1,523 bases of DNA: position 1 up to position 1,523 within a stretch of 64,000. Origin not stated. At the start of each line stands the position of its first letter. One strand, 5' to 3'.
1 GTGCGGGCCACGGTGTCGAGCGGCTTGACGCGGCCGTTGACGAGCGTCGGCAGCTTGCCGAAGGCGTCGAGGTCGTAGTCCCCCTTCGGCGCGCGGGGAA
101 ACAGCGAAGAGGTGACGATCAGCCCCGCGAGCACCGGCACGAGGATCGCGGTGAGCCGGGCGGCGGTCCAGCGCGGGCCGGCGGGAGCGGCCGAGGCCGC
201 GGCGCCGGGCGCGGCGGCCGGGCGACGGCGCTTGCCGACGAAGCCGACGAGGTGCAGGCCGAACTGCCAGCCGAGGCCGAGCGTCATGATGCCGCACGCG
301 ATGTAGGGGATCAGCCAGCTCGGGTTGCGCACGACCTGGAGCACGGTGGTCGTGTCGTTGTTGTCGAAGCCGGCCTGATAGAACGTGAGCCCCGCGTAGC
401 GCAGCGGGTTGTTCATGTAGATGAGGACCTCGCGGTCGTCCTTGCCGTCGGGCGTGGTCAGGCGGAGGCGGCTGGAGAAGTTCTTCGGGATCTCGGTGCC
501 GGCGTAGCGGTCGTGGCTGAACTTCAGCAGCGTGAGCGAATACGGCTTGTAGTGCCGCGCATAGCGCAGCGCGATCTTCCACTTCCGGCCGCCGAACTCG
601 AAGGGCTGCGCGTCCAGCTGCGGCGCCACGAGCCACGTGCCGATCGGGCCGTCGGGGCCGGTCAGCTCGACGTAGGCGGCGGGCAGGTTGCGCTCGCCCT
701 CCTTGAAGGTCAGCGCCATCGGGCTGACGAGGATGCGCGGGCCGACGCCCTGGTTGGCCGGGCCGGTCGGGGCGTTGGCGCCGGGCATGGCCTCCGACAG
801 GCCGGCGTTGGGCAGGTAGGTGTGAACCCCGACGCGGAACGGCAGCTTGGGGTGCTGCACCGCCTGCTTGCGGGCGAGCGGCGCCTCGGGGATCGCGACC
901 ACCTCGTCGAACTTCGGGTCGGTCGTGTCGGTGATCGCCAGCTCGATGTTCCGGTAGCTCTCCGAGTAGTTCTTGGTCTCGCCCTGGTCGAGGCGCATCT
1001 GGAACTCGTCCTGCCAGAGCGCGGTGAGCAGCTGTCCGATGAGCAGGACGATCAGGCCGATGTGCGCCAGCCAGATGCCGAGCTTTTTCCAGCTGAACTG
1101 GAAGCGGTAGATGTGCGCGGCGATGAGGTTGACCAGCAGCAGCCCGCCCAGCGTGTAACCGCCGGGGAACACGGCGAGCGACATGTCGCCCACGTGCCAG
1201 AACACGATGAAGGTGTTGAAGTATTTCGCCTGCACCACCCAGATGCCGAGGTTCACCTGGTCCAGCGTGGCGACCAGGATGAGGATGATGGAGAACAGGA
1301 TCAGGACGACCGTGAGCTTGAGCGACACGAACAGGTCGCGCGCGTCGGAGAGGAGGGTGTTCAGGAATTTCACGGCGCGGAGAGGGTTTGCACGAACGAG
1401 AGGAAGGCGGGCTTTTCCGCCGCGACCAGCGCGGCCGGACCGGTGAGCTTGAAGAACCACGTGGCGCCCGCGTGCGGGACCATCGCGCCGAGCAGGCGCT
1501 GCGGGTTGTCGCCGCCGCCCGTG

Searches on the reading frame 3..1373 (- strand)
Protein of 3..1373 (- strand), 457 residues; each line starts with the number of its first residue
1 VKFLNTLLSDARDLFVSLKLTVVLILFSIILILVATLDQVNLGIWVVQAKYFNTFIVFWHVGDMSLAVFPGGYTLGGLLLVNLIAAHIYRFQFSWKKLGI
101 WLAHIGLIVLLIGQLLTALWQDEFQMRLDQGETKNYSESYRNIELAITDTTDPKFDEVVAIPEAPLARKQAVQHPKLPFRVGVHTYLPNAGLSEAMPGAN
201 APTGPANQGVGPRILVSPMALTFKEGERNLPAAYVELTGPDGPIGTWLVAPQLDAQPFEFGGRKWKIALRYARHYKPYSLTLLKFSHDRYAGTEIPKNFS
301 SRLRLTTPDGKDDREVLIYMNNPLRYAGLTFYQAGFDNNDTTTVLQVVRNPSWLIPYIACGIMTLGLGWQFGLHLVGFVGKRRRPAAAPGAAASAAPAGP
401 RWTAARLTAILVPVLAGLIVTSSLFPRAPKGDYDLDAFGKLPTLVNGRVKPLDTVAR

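Call 58: search_protein_families(library=pfam, proteins=[window:3-1373:-], max_evalue=0.01)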
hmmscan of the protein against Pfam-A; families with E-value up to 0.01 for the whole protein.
window:3-1373:- (457 aa): 2 families
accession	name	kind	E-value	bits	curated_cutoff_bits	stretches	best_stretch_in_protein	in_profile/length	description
PF05140.19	ResB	-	7.1e-17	61.8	24.6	2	276-343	205-272/486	ResB-like family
PF16327.10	CcmF_C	-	0.00028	20.7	28.7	1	92-138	171-217/323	Cytochrome c-type biogenesis protein CcmF C-terminal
